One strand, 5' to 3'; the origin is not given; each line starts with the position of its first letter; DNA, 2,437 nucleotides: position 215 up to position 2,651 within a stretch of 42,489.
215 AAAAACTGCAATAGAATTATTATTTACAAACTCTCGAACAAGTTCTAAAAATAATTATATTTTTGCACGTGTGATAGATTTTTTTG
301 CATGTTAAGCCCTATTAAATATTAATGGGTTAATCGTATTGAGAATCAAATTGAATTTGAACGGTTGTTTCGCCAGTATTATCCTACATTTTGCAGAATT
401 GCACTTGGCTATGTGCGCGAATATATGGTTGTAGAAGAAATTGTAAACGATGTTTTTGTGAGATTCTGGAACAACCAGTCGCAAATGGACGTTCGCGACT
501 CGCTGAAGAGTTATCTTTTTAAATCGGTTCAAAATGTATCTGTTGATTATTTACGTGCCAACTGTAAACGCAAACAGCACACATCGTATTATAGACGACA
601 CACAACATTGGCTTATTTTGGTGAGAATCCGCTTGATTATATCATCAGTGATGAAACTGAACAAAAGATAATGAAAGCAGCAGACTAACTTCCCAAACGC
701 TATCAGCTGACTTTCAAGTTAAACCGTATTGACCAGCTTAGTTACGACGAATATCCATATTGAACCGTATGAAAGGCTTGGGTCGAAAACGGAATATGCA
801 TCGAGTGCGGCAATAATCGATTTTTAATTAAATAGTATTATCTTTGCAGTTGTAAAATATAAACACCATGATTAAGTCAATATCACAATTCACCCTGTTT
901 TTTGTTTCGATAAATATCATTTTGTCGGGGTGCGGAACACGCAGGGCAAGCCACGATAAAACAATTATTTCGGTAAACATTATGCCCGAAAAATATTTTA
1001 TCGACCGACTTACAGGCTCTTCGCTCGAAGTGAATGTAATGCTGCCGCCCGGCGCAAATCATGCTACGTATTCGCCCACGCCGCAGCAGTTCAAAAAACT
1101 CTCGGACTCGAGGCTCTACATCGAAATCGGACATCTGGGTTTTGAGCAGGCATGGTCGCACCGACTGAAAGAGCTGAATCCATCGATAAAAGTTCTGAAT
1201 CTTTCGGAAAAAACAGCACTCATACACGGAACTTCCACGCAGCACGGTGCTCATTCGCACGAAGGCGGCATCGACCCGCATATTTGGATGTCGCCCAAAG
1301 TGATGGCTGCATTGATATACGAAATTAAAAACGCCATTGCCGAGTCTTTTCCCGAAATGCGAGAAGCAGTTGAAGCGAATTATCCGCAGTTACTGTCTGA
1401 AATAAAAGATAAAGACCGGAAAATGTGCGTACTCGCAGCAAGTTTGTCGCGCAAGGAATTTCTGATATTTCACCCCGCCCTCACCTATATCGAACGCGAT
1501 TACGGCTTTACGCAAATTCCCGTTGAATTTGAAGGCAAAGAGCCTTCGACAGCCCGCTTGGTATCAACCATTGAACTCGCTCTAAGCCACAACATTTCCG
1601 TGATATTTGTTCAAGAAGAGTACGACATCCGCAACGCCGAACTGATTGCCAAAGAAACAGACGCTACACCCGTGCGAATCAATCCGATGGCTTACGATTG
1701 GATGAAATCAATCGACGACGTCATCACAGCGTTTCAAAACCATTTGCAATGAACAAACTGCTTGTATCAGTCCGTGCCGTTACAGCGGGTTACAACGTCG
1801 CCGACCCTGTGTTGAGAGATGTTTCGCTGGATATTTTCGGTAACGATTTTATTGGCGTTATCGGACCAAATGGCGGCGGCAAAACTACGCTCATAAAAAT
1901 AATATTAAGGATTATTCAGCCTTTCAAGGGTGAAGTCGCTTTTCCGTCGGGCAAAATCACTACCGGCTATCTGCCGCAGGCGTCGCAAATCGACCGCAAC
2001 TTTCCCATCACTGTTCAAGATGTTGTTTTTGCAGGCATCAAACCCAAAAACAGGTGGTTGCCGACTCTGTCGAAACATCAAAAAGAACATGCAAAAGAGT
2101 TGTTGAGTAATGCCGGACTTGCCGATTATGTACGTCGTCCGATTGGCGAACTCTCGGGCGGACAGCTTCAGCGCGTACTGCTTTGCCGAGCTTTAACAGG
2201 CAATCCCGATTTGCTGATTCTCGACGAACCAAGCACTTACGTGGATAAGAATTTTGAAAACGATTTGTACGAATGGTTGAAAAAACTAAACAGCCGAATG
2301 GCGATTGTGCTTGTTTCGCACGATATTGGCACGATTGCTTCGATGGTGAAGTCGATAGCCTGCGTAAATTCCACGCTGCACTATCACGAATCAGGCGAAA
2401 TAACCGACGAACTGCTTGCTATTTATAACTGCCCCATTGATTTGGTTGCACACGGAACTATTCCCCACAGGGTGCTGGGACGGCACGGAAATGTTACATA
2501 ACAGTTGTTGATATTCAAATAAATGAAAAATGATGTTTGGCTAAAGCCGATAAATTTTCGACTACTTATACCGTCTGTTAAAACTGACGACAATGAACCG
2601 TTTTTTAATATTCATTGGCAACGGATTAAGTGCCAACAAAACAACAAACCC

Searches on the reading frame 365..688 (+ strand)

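Call 7: search_protein_families(library=pfam, proteins=[window:365-688:+], max_evalue=0.01)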
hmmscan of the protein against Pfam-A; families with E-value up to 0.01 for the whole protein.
window:365-688:+ (107 aa): 1 family
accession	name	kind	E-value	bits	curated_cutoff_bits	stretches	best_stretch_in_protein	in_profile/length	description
PF04542.20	Sigma70_r2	-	8.9e-10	38.7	24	1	1-66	1-68/71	Sigma-70 region 2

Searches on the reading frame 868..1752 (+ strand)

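Call 6: search_protein_families(library=pfam, proteins=[window:868-1752:+], max_evalue=0.01)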
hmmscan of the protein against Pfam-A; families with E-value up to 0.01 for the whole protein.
window:868-1752:+ (294 aa): 2 families
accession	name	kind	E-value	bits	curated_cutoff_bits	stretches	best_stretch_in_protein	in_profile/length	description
PF01297.22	ZnuA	-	6e-46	157.5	29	1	38-275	5-240/263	Zinc-uptake complex component A periplasmic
PF04597.19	Ribophorin_I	-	0.0095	15.5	25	0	25-73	322-368/437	Ribophorin I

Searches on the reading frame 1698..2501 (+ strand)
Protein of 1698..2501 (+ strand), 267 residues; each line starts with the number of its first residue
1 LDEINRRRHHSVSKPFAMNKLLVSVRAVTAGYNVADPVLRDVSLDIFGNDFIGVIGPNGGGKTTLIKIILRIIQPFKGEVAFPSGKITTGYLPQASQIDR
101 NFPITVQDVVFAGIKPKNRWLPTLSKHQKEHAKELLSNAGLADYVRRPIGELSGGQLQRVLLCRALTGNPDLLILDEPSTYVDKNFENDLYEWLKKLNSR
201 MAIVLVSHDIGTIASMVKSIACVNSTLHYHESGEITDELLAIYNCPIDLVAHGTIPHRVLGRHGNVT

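Call 6: search_protein_families(library=pfam, proteins=[window:1698-2501:+], max_evalue=0.01)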
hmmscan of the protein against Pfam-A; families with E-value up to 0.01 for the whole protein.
window:1698-2501:+ (267 aa): 4 families
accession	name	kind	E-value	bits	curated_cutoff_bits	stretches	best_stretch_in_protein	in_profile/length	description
PF00005.33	ABC_tran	-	9.1e-25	88.3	25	1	39-179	1-136/137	ABC transporter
PF13304.12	AAA_21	-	1.7e-09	38.6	27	1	52-81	2-43/304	AAA domain, putative AbiEii toxin, Type IV TA system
PF02463.25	SMC_N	-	0.00085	19.2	40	0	47-69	22-44/220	RecF/RecN/SMC N terminal domain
PF13401.12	AAA_22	-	0.0065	17.2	27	0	49-195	5-109/130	AAA domain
